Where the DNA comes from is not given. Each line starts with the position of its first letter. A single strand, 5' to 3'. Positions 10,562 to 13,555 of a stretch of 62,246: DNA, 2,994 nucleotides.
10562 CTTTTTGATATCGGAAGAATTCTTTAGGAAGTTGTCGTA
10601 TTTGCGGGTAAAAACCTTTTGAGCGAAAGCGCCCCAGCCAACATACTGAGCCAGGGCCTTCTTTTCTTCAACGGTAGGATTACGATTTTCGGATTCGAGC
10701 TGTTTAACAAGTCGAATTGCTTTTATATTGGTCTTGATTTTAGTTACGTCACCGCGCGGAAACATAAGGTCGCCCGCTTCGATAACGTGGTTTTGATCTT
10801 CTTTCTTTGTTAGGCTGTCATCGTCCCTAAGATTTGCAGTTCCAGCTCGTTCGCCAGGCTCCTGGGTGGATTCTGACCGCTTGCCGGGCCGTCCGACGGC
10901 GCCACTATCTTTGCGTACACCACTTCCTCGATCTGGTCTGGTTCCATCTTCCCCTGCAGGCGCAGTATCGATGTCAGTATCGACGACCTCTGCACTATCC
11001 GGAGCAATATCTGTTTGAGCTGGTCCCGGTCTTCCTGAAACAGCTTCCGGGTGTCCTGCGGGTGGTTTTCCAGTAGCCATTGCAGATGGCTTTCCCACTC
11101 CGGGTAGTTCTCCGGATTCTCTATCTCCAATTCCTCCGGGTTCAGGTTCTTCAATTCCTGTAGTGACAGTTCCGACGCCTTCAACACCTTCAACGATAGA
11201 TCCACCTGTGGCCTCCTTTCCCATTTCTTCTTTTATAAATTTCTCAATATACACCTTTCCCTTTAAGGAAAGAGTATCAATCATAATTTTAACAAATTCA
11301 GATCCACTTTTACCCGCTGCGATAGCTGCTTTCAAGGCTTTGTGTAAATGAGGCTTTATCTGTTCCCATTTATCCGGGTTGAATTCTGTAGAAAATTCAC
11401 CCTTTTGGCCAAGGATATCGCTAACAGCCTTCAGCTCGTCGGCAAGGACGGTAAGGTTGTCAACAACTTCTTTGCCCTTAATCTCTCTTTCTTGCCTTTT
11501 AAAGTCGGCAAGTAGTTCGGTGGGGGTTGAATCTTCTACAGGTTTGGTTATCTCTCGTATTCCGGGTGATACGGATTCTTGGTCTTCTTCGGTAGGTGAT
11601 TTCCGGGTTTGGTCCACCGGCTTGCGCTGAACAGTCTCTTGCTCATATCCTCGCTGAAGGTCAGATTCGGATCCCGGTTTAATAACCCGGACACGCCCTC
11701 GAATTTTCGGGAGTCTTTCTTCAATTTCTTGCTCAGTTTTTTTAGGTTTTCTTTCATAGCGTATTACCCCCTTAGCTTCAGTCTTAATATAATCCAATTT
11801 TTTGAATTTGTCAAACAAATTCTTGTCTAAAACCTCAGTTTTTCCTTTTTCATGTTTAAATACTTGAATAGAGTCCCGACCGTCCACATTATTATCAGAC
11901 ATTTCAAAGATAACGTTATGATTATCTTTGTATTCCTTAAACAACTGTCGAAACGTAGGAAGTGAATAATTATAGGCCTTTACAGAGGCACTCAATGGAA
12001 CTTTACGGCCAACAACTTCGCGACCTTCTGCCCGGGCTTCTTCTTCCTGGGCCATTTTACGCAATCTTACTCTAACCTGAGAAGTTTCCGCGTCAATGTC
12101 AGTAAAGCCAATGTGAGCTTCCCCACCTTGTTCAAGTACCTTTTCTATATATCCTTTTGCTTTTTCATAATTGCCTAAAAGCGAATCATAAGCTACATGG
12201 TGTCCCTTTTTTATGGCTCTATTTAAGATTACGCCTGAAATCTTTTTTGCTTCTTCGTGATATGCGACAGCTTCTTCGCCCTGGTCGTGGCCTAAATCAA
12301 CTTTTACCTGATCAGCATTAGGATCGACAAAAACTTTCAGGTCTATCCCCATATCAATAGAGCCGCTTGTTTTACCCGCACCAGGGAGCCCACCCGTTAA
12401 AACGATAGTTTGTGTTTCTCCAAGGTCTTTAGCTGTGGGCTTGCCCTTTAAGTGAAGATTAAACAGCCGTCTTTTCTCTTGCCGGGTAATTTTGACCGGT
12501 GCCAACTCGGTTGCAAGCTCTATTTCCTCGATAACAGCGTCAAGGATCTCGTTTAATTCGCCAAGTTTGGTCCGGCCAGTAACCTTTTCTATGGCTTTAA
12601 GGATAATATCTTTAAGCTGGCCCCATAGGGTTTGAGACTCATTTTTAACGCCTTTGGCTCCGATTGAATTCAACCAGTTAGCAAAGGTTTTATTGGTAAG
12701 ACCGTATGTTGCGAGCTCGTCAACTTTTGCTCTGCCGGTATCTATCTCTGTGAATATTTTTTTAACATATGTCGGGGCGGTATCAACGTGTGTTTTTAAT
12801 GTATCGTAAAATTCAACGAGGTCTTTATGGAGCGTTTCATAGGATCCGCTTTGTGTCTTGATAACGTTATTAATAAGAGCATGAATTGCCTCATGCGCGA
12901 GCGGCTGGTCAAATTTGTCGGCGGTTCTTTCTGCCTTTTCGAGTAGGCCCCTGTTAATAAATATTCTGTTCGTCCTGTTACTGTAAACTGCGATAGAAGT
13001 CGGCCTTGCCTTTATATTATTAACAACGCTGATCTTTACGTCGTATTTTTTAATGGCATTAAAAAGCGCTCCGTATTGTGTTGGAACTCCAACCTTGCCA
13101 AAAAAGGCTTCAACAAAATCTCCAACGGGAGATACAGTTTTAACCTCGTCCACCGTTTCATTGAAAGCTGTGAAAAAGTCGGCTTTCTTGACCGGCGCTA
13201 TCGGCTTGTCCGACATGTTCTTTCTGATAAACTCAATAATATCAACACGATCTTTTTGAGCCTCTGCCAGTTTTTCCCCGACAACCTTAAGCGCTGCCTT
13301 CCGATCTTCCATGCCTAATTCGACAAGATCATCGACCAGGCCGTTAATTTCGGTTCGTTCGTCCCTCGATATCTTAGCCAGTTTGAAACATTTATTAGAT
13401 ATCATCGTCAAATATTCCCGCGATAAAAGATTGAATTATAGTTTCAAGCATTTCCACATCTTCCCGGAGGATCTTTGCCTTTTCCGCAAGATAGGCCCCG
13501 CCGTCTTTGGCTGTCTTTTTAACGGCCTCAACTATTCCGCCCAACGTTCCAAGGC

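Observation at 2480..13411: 10.9-kb single ORF encoding a 3643-aa polyvalent protein at the distal end of the virion block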

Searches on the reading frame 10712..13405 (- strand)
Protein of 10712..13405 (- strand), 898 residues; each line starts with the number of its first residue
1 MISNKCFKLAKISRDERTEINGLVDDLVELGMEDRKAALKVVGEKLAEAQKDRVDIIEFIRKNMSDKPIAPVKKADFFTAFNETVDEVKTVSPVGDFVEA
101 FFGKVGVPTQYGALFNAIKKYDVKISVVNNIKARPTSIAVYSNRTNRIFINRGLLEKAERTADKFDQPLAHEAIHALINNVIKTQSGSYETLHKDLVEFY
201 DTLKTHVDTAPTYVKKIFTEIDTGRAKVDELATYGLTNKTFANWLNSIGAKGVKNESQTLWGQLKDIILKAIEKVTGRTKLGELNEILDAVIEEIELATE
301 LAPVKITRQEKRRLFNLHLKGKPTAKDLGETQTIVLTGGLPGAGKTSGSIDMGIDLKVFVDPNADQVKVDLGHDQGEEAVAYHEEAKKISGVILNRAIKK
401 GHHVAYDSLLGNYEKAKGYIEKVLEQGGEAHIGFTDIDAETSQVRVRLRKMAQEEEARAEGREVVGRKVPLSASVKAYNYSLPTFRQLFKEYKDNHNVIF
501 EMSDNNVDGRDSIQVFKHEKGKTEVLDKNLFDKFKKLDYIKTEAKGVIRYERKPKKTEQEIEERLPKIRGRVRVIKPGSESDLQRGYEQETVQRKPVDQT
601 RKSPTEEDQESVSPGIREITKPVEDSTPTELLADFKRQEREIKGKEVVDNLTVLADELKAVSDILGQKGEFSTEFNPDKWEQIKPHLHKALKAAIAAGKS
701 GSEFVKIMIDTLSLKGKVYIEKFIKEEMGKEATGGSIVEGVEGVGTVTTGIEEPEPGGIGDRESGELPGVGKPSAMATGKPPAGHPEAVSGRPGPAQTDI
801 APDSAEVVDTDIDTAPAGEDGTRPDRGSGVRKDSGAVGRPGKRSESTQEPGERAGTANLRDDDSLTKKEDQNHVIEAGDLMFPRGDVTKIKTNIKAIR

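Call 17: search_dna_similar(query=window:10712-13405:-, collection=phages, mode=protein, max_rows=30)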
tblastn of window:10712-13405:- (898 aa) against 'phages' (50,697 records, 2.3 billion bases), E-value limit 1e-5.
Records with a match: 7; places in all: 7; records where one place covers at least 80% of the query: 0.
Best place of each record, by identity: <60% 7.
By first word of the organism name: Xanthomonas 7.
By host as written in the record: - 4; Xanthomonas citri 3.
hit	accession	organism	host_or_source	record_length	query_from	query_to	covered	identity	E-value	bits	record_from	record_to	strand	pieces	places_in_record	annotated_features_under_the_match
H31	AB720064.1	Xanthomonas citri phage CP2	Xanthomonas citri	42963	4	293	32%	21.3%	3e-6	57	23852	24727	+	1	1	hypothetical protein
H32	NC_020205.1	Xanthomonas citri phage CP2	Xanthomonas citri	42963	4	293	32%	21.3%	3e-6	57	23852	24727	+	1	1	hypothetical protein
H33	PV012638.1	Xanthomonas phage SAC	Xanthomonas citri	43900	140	293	17%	28.3%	1e-6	59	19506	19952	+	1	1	hypothetical protein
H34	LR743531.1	Xanthomonas phage Tenjo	Phage obtained from sewage water ...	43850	140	293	17%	27.7%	9e-6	56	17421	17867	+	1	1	Phage protein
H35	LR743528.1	Xanthomonas phage Tabio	Phage obtained from Runoff water ...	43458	140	293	17%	26.5%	4e-6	57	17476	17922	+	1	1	hypothetical protein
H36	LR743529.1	Xanthomonas phage Sopo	Phage obtained from Runoff water ...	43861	140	293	17%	26.5%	4e-6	57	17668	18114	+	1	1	Phage protein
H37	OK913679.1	Xanthomonas phage JUN5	Grand Junction Colorado WWTP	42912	140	293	17%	26.5%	8e-6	56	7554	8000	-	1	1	hypothetical protein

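Call 43: get_annotated_region(hit=H32, flank=8000)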
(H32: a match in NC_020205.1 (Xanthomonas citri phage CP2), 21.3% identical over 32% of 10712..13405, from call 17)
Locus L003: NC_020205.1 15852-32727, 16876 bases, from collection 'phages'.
description: Xanthomonas citri phage CP2 DNA, complete genome.
organism: Xanthomonas citri phage CP2 (NCBI taxid 1188795)
taxonomy: Viruses; Duplodnaviria; Heunggongvirae; Uroviricota; Caudoviricetes
host: Xanthomonas citri; source: -; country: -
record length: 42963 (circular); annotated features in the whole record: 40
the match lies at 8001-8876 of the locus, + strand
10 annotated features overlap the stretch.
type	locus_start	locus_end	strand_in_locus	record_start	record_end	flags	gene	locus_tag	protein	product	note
CDS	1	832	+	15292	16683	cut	-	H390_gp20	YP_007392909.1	hypothetical protein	ORF19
CDS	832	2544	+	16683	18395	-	-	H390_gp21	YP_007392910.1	tail protein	ORF20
CDS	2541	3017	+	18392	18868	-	-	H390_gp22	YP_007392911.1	internal virion protein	ORF21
CDS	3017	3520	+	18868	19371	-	-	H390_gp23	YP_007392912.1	internal virion protein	ORF22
CDS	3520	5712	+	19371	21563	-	-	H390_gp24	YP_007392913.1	endolysin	ORF23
CDS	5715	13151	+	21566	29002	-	-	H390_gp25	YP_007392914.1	hypothetical protein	ORF24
CDS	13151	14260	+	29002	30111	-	-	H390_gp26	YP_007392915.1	tail fiber protein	ORF25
CDS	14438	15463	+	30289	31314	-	-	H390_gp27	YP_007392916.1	tail fiber protein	ORF26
CDS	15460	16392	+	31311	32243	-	-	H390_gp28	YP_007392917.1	tail fiber protein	ORF28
CDS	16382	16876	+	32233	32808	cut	-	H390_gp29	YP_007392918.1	tail fiber protein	ORF28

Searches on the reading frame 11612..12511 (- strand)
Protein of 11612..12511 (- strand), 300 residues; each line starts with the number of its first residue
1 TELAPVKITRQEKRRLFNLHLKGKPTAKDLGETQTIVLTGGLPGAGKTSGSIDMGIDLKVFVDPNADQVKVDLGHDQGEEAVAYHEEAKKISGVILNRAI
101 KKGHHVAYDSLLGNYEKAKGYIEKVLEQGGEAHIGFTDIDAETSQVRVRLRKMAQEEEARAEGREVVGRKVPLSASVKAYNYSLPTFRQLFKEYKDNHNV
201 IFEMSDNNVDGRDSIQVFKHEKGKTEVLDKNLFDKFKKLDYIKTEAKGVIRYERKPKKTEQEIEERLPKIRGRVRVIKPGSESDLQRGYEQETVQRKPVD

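Call 13: search_protein_families(library=pfam, proteins=[window:11612-12421:-], max_evalue=1)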
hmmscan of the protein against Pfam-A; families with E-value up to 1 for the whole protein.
window:11612-12421:- (270 aa): 2 families
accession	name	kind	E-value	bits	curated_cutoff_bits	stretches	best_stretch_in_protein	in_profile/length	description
PF06414.18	Zeta_toxin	-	3.5e-09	36.8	22.3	1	5-179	17-192/199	Zeta toxin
PF23750.1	RsgI_M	-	0.46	11.5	25.3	1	166-236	17-91/133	Anti-sigma factor RsgI-like central domain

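Call 32: search_solved_structures(query=window:11612-12511:-, max_evalue=1, show_alignments=3)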
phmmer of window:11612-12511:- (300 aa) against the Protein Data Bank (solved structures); distinct sequences matched with E-value up to 1: 3.
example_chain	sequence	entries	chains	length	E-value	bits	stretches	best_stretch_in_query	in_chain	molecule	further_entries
2v6y_A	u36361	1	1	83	0.13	15.1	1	76-129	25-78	AAA FAMILY ATPASE, P60 KATANIN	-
2v6y_B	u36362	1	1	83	0.28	14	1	77-129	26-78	AAA FAMILY ATPASE, P60 KATANIN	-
4lxq_A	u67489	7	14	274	0.57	13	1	6-87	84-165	WlaRD, a sugar 3N-formyl transferase | WlaRD a sugar 3N formyltransferase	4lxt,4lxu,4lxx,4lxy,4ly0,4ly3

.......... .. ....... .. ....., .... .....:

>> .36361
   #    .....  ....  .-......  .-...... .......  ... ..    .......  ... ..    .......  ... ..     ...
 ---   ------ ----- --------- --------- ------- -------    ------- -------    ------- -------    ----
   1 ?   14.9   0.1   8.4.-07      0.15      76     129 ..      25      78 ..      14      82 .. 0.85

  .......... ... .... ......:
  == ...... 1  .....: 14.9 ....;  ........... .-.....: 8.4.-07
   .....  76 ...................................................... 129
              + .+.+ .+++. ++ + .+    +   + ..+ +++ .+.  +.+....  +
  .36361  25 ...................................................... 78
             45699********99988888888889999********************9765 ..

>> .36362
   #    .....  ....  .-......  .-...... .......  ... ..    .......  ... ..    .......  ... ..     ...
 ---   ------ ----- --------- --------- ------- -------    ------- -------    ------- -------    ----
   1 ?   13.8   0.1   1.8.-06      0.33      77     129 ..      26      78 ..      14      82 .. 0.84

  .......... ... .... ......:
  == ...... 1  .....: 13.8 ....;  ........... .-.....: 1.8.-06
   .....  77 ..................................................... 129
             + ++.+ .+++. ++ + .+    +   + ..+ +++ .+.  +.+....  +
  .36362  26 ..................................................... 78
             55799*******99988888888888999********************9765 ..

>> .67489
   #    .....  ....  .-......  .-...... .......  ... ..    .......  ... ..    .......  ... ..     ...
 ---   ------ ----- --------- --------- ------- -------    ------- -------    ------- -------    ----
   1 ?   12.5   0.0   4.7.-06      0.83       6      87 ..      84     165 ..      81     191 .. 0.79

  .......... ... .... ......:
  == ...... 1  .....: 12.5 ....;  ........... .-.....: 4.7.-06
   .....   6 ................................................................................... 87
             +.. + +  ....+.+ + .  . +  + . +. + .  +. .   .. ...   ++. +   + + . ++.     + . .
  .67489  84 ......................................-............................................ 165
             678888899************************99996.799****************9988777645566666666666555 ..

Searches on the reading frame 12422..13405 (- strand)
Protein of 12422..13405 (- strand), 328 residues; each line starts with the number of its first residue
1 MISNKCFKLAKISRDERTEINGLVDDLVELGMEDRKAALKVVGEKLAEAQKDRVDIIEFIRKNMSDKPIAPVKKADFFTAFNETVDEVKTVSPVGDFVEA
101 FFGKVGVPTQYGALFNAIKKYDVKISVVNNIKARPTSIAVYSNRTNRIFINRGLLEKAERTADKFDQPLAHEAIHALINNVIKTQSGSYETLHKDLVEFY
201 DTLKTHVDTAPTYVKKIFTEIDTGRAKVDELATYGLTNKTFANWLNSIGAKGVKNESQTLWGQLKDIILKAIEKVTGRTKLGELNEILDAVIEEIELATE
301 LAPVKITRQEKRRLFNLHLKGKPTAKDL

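Call 13: search_protein_families(library=pfam, proteins=[window:12422-13405:-], max_evalue=1)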
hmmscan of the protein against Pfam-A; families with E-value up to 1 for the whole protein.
window:12422-13405:- (328 aa): 5 families
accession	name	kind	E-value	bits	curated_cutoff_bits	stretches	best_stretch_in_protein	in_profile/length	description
PF10263.15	SprT-like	-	0.0033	17.7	25.6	1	122-178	20-74/108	SprT-like family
PF19174.5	DUF5856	-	0.021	16.3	34.6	0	187-247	5-63/94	Family of unknown function (DUF5856)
PF09768.15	Peptidase_M76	-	0.08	13.1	25.2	1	176-210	56-90/170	Peptidase M76 family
PF06304.16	DUF1048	-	0.19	12.6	29.6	0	2-48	31-77/102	Protein of unknown function (DUF1048)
PF18249.6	Ca_bind_SSO6904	-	0.49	11.2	25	0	125-181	35-89/90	Calcium binding protein SSO6904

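Call 46: search_protein_representatives(protein=window:12422-13405:-)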
Query: 328 residues. Proteins with E-value up to 0.001 (for the whole library): 73; up to 1e-10: 21; up to 1e-30: 1. The best 73 are listed.
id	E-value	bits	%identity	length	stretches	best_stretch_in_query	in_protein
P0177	2.3e-167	572.5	81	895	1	1-328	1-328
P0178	1.1e-27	113.9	32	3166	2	97-297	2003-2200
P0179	4.7e-27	111.8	39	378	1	119-297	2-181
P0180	4.8e-25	105.3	38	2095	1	64-293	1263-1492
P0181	8.4e-25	104.4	44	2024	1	129-293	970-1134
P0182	1.0e-23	100.9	36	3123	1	90-296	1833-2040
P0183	1.3e-22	97.2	36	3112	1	97-294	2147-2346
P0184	1.1e-21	94.2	38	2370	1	86-303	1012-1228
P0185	5.2e-21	92.0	31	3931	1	42-298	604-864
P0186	6.7e-20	88.3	44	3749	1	137-299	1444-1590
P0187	1.1e-19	87.6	32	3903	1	33-297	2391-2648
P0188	2.8e-19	86.3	33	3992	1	92-292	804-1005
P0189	4.4e-19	85.7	29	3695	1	28-308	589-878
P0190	8.7e-16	74.8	39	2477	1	146-309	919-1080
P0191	3.4e-15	72.9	43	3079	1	162-290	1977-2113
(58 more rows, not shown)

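Call 59: predict_structure(alignment_id=A2)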
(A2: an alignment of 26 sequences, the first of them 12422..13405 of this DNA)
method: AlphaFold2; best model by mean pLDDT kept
length: 328 residues; sequences in the alignment: 26
mean_pLDDT: 87.2   pTM: 0.69
mean pLDDT of the five models: 87.2, 82.6, 80.3, 77.5, 76.3
residues with pLDDT >= 90: 178; 70-90: 121; 50-70: 28; < 50: 1
segments of 3 or more residues with pLDDT < 50: none
pLDDT, mean of each block of 10 residues (from residue 1): 83 91 95 94 91 86 61 77 85 89 90 91 93 92 96 84 89 95 82 96 97 97 96 97 96 85 90 86 95 79 66 71 59
secondary structure, 60 per line:
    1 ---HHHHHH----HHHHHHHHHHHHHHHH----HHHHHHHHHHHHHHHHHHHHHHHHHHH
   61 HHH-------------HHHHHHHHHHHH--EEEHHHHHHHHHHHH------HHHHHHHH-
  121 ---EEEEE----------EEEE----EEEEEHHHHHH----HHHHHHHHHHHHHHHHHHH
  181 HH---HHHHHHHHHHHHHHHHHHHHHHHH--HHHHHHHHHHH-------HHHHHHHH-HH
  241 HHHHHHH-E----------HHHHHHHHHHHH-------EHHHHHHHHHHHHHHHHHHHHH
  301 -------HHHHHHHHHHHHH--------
elements in order: H4-9 H14-29 H34-63 H77-88 E91-93 H94-105 H112-119 E124-128 E139-142 E147-151 H152-157 H162-182 H186-209 H212-222 H230-237 H239-247 H260-271 H280-300 H308-320

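Call 61: fold_search(model_id=the predicted structure, library=pdb)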
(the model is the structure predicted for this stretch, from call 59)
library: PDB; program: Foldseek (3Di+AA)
matches with E <= 10: 57; with E <= 0.001: 0
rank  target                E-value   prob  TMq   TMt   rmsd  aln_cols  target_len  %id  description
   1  4qhi_A                3.8e-01  0.93  0.19  0.50   4.5       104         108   19  Crystal structure of Methanocaldococcus jannaschii selecase mutant R36W (released 2014-07-16)
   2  4qhi_C                4.3e-01  0.90  0.17  0.47   5.9       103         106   19  Crystal structure of Methanocaldococcus jannaschii selecase mutant R36W (released 2014-07-16)
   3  4qhf                  4.3e-01  0.90  0.16  0.44   6.0        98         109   19  Crystal structure of Methanocaldococcus jannaschii monomeric selecase (released 2014-07-16)
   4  4qhi_B                4.7e-01  0.80  0.16  0.43   7.0       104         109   17  Crystal structure of Methanocaldococcus jannaschii selecase mutant R36W (released 2014-07-16)
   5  4qhj_A                6.1e-01  0.87  0.17  0.47   6.0       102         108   20  Crystal structure of Methanocaldococcus jannaschii selecase mutant I100F+H107F (released 2014-07-16)
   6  1g12                  7.1e-01  0.23  0.15  0.26  11.1       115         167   13  ZINC PEPTIDASE FROM GRIFOLA FRONDOSA (released 2001-03-14)
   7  4qhi_D                9.7e-01  0.63  0.16  0.44   6.8       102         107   17  Crystal structure of Methanocaldococcus jannaschii selecase mutant R36W (released 2014-07-16)
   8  1ge6                  9.7e-01  0.21  0.15  0.27  11.2       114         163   13  ZINC PEPTIDASE FROM GRIFOLA FRONDOSA (released 2001-03-14)
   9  4qhh                  1.3e+00  0.54  0.14  0.40   7.6        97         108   18  Crystal structure of Methanocaldococcus jannaschii tetrameric selecase (released 2014-07-16)
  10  6cyy_A                1.8e+00  0.13  0.19  0.19  16.4       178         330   11  Mycobacterium tuberculosis transcriptional regulator (released 2019-04-17)
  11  4jiu                  2.1e+00  0.60  0.13  0.37   2.1        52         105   21  Crystal structure of the metallopeptidase zymogen of Pyrococcus abyssi abylysin (released 2013-06-12)
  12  9pnr                  2.1e+00  0.07  0.22  0.04  22.2       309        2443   12  N4 vRNAP gp50 - Closed Complex (released 2025-12-10)
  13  6dgq_A                2.1e+00  0.02  0.13  0.15  22.4       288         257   13  Crystal Structure of Human PPARgamma Ligand Binding Domain in Complex with CAY10506 (released 2019-05-22)
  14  4qhg                  2.2e+00  0.47  0.16  0.43   3.7        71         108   24  Crystal structure of Methanocaldococcus jannaschii dimeric selecase (released 2014-07-16)
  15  6r55_A                2.3e+00  0.18  0.19  0.29   8.4       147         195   10  Crystal structure of PPEP-1(E184K) (released 2019-06-12)
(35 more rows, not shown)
